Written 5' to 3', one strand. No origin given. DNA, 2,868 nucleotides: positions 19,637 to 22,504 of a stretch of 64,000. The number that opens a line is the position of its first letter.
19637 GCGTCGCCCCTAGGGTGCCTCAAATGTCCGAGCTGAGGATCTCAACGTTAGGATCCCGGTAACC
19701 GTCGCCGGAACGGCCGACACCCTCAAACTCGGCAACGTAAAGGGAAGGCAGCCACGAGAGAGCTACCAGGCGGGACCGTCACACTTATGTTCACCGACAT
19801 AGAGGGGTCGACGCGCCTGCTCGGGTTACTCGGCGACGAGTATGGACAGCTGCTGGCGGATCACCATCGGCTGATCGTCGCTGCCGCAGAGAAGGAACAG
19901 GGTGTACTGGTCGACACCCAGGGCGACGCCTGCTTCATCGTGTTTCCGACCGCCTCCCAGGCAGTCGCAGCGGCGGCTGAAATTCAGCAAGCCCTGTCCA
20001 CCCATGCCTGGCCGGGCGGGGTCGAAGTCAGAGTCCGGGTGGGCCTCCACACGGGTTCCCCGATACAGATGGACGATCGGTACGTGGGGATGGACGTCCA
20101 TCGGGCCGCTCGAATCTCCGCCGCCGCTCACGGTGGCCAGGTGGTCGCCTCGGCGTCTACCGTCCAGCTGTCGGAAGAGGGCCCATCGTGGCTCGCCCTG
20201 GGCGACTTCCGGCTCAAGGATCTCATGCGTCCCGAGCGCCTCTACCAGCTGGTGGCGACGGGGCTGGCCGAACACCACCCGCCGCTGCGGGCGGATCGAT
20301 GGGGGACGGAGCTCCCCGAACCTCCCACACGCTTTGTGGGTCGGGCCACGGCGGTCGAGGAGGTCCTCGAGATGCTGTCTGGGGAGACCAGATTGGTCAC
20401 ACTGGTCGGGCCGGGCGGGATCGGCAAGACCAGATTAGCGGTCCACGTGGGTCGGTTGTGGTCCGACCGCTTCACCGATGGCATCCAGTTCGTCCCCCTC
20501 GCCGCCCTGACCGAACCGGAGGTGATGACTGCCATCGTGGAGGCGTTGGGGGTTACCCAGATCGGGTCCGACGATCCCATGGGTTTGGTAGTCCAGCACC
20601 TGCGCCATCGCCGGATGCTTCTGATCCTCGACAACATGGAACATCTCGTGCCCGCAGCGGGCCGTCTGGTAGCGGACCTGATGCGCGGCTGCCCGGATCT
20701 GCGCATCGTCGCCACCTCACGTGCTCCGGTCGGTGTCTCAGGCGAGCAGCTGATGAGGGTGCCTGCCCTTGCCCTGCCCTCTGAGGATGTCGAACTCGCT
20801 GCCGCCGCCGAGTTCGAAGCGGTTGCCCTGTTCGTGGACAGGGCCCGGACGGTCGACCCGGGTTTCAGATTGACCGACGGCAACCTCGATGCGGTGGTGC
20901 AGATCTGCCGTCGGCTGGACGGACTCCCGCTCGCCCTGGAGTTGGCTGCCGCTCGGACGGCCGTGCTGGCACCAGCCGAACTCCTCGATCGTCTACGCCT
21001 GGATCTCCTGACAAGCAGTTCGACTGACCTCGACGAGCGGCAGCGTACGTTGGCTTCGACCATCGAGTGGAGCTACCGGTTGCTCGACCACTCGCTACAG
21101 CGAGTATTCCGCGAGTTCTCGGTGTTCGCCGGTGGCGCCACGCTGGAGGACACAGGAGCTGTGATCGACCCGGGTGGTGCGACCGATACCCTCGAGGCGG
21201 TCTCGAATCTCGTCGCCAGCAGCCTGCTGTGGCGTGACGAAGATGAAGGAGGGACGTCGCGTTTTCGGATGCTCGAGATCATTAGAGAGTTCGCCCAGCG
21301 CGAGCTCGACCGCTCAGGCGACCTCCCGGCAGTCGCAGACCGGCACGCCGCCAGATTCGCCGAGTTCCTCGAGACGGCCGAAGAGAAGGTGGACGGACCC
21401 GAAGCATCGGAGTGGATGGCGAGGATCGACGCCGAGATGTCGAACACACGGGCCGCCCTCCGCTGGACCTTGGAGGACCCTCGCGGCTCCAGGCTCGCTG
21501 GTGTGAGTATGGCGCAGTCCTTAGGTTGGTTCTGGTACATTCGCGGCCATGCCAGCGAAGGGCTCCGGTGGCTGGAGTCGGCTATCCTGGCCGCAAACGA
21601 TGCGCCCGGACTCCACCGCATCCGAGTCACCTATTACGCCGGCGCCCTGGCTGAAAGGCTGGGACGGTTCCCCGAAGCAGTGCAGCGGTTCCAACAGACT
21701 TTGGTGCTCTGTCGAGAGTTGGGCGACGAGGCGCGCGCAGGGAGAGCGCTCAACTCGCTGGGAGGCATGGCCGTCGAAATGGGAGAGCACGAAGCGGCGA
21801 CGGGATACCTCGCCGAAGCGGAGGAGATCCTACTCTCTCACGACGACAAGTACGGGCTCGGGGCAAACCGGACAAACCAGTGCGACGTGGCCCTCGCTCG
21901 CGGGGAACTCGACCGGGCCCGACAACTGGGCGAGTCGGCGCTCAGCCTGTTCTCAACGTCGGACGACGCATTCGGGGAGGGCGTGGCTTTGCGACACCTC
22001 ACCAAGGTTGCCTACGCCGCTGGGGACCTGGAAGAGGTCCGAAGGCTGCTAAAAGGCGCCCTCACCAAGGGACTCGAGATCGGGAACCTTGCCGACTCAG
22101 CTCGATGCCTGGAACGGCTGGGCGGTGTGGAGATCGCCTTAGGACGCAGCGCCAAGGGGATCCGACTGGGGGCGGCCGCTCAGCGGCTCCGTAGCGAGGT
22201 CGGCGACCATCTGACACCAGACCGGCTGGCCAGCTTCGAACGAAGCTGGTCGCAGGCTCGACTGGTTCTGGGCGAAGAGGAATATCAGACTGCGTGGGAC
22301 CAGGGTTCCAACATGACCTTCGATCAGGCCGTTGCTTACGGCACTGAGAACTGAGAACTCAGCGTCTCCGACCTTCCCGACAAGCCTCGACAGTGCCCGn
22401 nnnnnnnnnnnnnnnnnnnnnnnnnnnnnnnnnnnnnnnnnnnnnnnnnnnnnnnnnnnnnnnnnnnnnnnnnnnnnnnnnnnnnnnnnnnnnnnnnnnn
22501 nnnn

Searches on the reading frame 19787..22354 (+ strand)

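Call 12: search_protein_families(library=pfam, proteins=[window:19787-22354:+], max_evalue=0.01)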
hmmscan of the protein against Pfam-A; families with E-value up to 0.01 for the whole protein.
window:19787-22354:+ (855 aa): 8 families
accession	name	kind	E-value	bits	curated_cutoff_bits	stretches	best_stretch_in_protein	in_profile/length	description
PF13424.12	TPR_12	-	2.5e-14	53.7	30.1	2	617-682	8-75/77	Tetratricopeptide repeat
PF00211.25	Guanylate_cyc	-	1.6e-07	31.6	21.9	1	1-132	12-159/183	Adenylate and Guanylate cyclase catalytic domain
PF17874.7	TPR_MalT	-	3.2e-07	30.4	45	1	652-794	40-183/336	MalT-like TPR region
PF13401.12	AAA_22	-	1.4e-06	29.1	27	1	202-298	6-107/130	AAA domain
PF00931.28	NB-ARC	-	1.1e-05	25.3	23.5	1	188-283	3-108/248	NB-ARC domain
PF05729.18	NACHT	-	1.6e-05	25.2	26.7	1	202-313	1-130/167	NACHT domain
PF13191.12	AAA_16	-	0.00047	21.1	32.6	1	182-253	1-85/167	AAA ATPase domain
PF13374.12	TPR_10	-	0.0049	17.3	27.5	0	654-678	4-28/42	Tetratricopeptide repeat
